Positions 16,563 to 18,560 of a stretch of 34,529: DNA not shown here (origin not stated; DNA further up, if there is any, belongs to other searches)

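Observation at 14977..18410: Compact ECF-sigma module: sigma, membrane anti-sigma-like protein, polyanionic secreted protein and TPR-beta-barrel OMP, a candidate undescribed envelope system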

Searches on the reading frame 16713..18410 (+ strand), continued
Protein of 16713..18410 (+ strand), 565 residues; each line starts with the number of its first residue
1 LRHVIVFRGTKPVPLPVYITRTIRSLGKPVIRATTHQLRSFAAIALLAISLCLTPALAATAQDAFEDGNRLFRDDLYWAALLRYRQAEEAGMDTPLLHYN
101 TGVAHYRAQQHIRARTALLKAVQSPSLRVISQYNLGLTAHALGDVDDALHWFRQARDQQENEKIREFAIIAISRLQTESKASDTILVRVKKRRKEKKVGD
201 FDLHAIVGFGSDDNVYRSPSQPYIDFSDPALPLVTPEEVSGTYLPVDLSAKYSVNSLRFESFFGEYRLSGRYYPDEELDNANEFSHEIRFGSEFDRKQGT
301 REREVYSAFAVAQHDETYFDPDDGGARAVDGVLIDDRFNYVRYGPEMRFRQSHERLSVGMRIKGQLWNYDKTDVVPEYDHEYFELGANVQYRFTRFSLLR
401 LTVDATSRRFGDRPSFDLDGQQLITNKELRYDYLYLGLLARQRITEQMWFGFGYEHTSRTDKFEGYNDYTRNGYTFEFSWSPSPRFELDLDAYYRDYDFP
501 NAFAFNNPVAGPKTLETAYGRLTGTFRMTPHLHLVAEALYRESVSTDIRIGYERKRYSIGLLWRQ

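Call 87: search_protein_families(library=ncbifam, proteins=[L110:418-2013:+, L110:1971-2939:+, L110:2921-4831:+, L110:4827-6068:+], max_evalue=0.001)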
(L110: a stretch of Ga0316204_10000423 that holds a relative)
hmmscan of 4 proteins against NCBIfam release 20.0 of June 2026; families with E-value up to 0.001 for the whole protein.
L110:418-2013:+ (532 aa): 1 family
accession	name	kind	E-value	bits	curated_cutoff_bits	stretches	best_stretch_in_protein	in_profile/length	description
NF052267.1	inact_TG_RloB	exception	1.2e-49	169.4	900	1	12-526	11-506/508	osmotic stress tolerance membrane protein RloB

L110:1971-2939:+ (323 aa): 11 families
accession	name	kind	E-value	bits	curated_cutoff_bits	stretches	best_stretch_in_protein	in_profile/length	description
TIGR02291.1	rimK_rel_E_lig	hypoth_equivalog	9.3e-80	268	314.2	1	32-311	10-291/317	alpha-L-glutamate ligase-like protein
TIGR00768.1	rimK_fam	subfamily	1.5e-14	54.1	143.4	2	41-121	69-146/276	RimK family alpha-L-glutamate ligase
NF040720.1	MptN_Meth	equivalog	1.6e-10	40.6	350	1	51-120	93-158/291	tetrahydromethanopterin:alpha-L-glutamate ligase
NF038074.1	fam_STM4014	hypoth_equivalog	8e-08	32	175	1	59-130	116-188/349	STM4014 family protein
NF007764.0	PRK10446.1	equivalog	1.1e-06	28.2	331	1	257-293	232-268/300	30S ribosomal protein S6--L-glutamate ligase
TIGR02144.1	LysX_arch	equivalog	5.6e-06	25.7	275.6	0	49-121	77-146/281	lysine biosynthesis protein LysX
TIGR02068.2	cya_phycin_syn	equivalog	2.3e-05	22.6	850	1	56-116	210-267/862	cyanophycin synthetase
NF010623.0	PRK14016.1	subfamily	4.3e-05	21.9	877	1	56-115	211-267/871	cyanophycin synthetase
NF002688.0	PRK02471.1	equivalog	7.6e-05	21.3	425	1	56-121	486-549/756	bifunctional glutamate--cysteine ligase GshA/glutathione synthetase GshB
TIGR03103.1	trio_acet_GNAT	equivalog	0.00031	19.4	569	0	56-119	294-353/547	N-acetylglutaminylglutamine synthetase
NF003573.0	PRK05246.1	equivalog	0.00087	18.2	272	0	178-214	207-243/316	glutathione synthase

L110:2921-4831:+ (637 aa): 34 families (the best 25 are shown)
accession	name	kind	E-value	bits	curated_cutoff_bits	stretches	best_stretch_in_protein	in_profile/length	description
TIGR02917.1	PEP_TPR_lipo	equivalog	3e-50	171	312.2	3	399-635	442-678/899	XrtA/PEP-CTERM system TPR-repeat protein PrsT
NF040959.1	MamA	equivalog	1.8e-48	164.7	200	6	267-385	52-171/204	magnetosome protein MamA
TIGR02521.1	type_IV_pilW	equivalog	9.8e-42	143.1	154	4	98-264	19-183/234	type IV pilus biogenesis/stability protein PilW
NF033762.1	social_mot_Tgl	equivalog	1.1e-29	103.5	225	3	321-467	33-181/252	social motility TPR repeat lipoprotein Tgl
TIGR02552.1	LcrH_SycD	equivalog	8.7e-29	100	104.8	2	411-516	7-112/136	SycD/LcrH family type III secretion system chaperone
NF033758.1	gliding_GltE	equivalog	1.4e-25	90.1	225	2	179-425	87-327/411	adventurous gliding motility TPR repeat lipoprotein GltE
NF033920.0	C39_PA2778_fam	equivalog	1.1e-23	84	150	5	370-452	173-254/255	PA2778 family cysteine peptidase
NF002725.1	PRK02603.1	equivalog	6.6e-21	75.1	143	1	359-459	41-143/173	photosystem I assembly protein Ycf3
NF008391.2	PRK11189.1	equivalog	3.2e-20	72.8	250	3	107-166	96-155/297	lipoprotein NlpI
TIGR02795.1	tol_pal_ybgF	equivalog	2.8e-19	69.9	90.1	2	321-419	4-107/119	tol-pal system protein YbgF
NF047507.1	TPR_BatC_Lepto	exception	2.6e-18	66.3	175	1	396-496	32-136/214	TPR repeat-containing protein BatC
NF047371.1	FlcA_CTERM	equivalog_domain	7.5e-18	64.3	300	2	418-522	118-222/646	periplasmic flagellar collar protein FlcA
NF052415.1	T3SS_chap_SctY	equivalog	7.6e-18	65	70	2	530-617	12-102/106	type III secretion apparatus assembly chaperone SctY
NF008757.0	PRK11788.1-5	equivalog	9.5e-18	64.5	363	2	452-630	103-287/388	lipopolysaccharide assembly protein LapB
NF008756.0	PRK11788.1-4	equivalog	1.7e-16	60.3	474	2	380-489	133-247/389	lipopolysaccharide assembly protein LapB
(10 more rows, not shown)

L110:4827-6068:+ (414 aa): 1 family
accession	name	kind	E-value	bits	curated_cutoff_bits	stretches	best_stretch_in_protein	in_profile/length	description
TIGR03014.2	EpsL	equivalog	1.9e-05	23.9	275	0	240-369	228-344/385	XrtB/PEP-CTERM-associated polysaccharide biosynthesis outer membrane protein EpsL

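Call 88: search_protein_families(library=pfam, proteins=[L110:418-2013:+, L110:1971-2939:+, L110:2921-4831:+, L110:4827-6068:+], max_evalue=0.001)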
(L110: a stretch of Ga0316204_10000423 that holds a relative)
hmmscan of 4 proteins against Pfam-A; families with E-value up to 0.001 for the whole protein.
L110:418-2013:+ (532 aa): 3 families
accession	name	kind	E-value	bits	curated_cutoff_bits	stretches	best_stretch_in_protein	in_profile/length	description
PF14402.11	7TM_transglut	-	6.6e-51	173.6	25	1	330-525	52-247/248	7 transmembrane helices usually fused to an inactive transglutaminase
PF01841.26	Transglut_core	-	3.8e-15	56.5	23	1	173-258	16-107/108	Transglutaminase-like superfamily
PF14400.11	Transglut_i_TM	-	6.5e-08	33.1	25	1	26-122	1-97/161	Inactive transglutaminase fused to 7 transmembrane helices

L110:1971-2939:+ (323 aa): 5 families
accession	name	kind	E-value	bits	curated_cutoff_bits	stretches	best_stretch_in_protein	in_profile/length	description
PF14397.11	ATPgrasp_ST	-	3.3e-68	230.4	31.4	1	39-310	1-277/278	Sugar-transfer associated ATP-grasp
PF02655.19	ATP-grasp_3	-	6.4e-09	36.5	23.2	1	57-121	1-55/160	ATP-grasp domain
PF08443.16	RimK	-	7.2e-09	35.9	21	1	254-295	131-172/188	RimK-like ATP-grasp domain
PF14398.11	ATPgrasp_YheCD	-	3.1e-05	23.8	26.8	0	86-127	37-78/255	YheC/D like ATP-grasp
PF02955.21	GSH-S_ATP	-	0.00032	20.6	23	0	179-213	85-119/175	Prokaryotic glutathione synthetase, ATP-grasp domain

L110:2921-4831:+ (637 aa): 31 families (the best 25 are shown)
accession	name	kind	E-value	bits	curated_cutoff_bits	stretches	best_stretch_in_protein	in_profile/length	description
PF07719.23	TPR_2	-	7.8e-62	200.8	27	3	388-421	1-34/34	Tetratricopeptide repeat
PF00515.34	TPR_1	-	6.1e-61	200.3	27.8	5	388-421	1-34/34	Tetratricopeptide repeat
PF13414.12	TPR_11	-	2.9e-55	184.1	26.8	4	395-436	1-42/42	TPR repeat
PF13432.12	TPR_16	-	8.5e-47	157.6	32.7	4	120-168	7-55/65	Tetratricopeptide repeat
PF13181.12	TPR_8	-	7.4e-45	147.7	25.7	2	389-421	2-34/34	Tetratricopeptide repeat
PF14559.12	TPR_19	-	2.6e-41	140.2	25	5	502-567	3-68/68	Tetratricopeptide repeat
PF13431.12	TPR_17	-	3.2e-37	124.1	24.4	2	307-338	1-32/34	Tetratricopeptide repeat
PF13428.12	TPR_14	-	6.7e-33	110.2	23.5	0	388-428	1-41/44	Tetratricopeptide repeat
PF13424.12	TPR_12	-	1.7e-29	102.3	30.1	2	353-418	3-75/77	Tetratricopeptide repeat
PF13176.12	TPR_7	-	4e-23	79.9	27.9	0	390-420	1-31/36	Tetratricopeptide repeat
PF13371.12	TPR_9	-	1.8e-20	73.1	35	2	119-173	4-58/73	Tetratricopeptide repeat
PF23914.1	TPR_CcmH_CycH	-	1.9e-20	73.8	42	1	446-543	40-140/158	Cytochrome c-type biogenesis protein H TPR domain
PF13174.12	TPR_6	-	2.4e-19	69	26.3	0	492-522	2-32/33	Tetratricopeptide repeat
PF24575.1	TPR_Slam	-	2.6e-19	70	35.2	1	283-342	45-104/104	Surface lipoprotein assembly modifier, N-terminal TPR repeats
PF25063.1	ARM_TT21_C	-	2.4e-16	60.7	35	2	401-561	34-201/209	Tetratricopeptide repeat protein 21 C-terminal ARM domain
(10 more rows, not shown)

L110:4827-6068:+ (414 aa): 0 families

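Call 93: search_protein_families(library=pfam, proteins=[L117:688-1188:+, L110:7139-8248:+, L110:8206-9132:+, L138:6640-7686:+, L138:7670-8353:+, L099:6256-8052:+, L099:382-2022:+], max_evalue=0.001)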
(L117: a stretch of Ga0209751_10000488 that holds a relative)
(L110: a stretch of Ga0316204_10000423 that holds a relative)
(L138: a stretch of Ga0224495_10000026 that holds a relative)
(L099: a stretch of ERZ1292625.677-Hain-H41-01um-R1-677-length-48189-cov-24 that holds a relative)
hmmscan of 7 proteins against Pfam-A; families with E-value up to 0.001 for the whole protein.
L117:688-1188:+ (167 aa): 0 families

L110:7139-8248:+ (370 aa): 8 families
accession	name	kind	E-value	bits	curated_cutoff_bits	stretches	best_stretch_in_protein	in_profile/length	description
PF01370.27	Epimerase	-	1.5e-61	208.3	20.9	1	46-293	1-240/240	NAD dependent epimerase/dehydratase family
PF16363.11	GDP_Man_Dehyd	-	4.4e-50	171.5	27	1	47-353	1-328/332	GDP-mannose 4,6 dehydratase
PF01073.25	3Beta_HSD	-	1.5e-23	83.6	22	1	47-289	1-240/280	3-beta hydroxysteroid dehydrogenase/isomerase family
PF04321.23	RmlD_sub_bind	-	1.3e-20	74.1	27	1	46-199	3-141/287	RmlD substrate binding domain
PF02719.21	Polysacc_synt_2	-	2.5e-16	60.2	20.2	1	46-215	1-173/293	Polysaccharide biosynthesis protein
PF07993.18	NAD_binding_4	-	9.3e-11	41.8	20.1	1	107-226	87-217/258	Male sterility protein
PF13460.12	NAD_binding_10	-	5.3e-09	36.6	27.2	1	50-195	1-132/184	NAD(P)H-binding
PF05368.20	NmrA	-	0.00044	20.4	27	1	44-160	3-108/298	NmrA-like family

L110:8206-9132:+ (309 aa): 1 family
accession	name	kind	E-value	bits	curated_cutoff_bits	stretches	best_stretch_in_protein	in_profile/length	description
PF01925.25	TauE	-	2.8e-18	66.9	32.6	1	59-308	2-236/237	Sulfite exporter TauE/SafE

L138:6640-7686:+ (349 aa): 0 families

L138:7670-8353:+ (228 aa): 0 families

L099:6256-8052:+ (599 aa): 2 families
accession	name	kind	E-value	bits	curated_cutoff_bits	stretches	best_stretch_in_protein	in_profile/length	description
PF00821.23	PEPCK_GTP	-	6.3e-168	558.5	23.8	1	240-597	1-357/357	Phosphoenolpyruvate carboxykinase C-terminal P-loop domain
PF17297.7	PEPCK_N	-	8.6e-102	339.8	23.8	1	17-236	2-218/218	Phosphoenolpyruvate carboxykinase N-terminal domain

L099:382-2022:+ (547 aa): 3 families
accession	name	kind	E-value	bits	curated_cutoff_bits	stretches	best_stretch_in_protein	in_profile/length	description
PF14402.11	7TM_transglut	-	9.4e-50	169.8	25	1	312-541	18-247/248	7 transmembrane helices usually fused to an inactive transglutaminase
PF01841.26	Transglut_core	-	1.7e-18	67.3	23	1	185-275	14-108/108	Transglutaminase-like superfamily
PF14400.11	Transglut_i_TM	-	4.7e-07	30.3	25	1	42-139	1-98/161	Inactive transglutaminase fused to 7 transmembrane helices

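Call 96: list_cluster_members(proteins=[P0492, P0418, P0397, P0478, P0251, P0472, P0408])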
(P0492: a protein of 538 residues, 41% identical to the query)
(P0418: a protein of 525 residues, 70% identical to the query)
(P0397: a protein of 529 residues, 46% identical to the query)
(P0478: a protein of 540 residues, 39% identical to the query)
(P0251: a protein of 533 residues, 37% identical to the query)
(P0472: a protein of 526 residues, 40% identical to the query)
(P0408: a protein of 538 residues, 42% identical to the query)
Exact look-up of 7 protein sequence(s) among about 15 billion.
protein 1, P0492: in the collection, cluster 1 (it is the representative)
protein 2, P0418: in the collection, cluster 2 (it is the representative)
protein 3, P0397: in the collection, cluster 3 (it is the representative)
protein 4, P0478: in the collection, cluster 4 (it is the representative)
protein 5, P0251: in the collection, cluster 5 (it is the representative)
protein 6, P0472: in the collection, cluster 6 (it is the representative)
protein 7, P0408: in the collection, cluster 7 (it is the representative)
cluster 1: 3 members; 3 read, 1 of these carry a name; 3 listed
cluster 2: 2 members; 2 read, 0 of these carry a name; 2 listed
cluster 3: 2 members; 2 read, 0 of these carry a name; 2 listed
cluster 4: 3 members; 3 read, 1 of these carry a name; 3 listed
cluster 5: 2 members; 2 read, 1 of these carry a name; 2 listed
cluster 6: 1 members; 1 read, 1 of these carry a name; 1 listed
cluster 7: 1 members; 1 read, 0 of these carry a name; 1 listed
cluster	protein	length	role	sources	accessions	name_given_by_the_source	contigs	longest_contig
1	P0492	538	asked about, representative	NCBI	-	-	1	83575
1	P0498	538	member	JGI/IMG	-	tetratricopeptide (TPR) repeat protein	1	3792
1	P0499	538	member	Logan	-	-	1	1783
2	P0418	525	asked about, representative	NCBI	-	-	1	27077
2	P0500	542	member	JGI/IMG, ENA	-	-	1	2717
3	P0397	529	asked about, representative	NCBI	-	-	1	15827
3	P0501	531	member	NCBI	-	-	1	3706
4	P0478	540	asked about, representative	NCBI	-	-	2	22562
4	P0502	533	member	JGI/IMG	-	hypothetical protein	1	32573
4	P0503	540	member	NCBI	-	-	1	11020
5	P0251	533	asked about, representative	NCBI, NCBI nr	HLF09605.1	MAG TPA: tetratricopeptide repeat protein, partial [Gammaproteobacteria bacterium] | tetratricopeptide repeat protein [Gammaproteobacteria bacterium]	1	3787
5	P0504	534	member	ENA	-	-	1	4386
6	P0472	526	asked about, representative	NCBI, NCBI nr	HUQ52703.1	MAG TPA: tetratricopeptide repeat protein [Gammaproteobacteria bacterium] | tetratricopeptide repeat protein [Gammaproteobacteria bacterium]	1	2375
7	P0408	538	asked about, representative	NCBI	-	-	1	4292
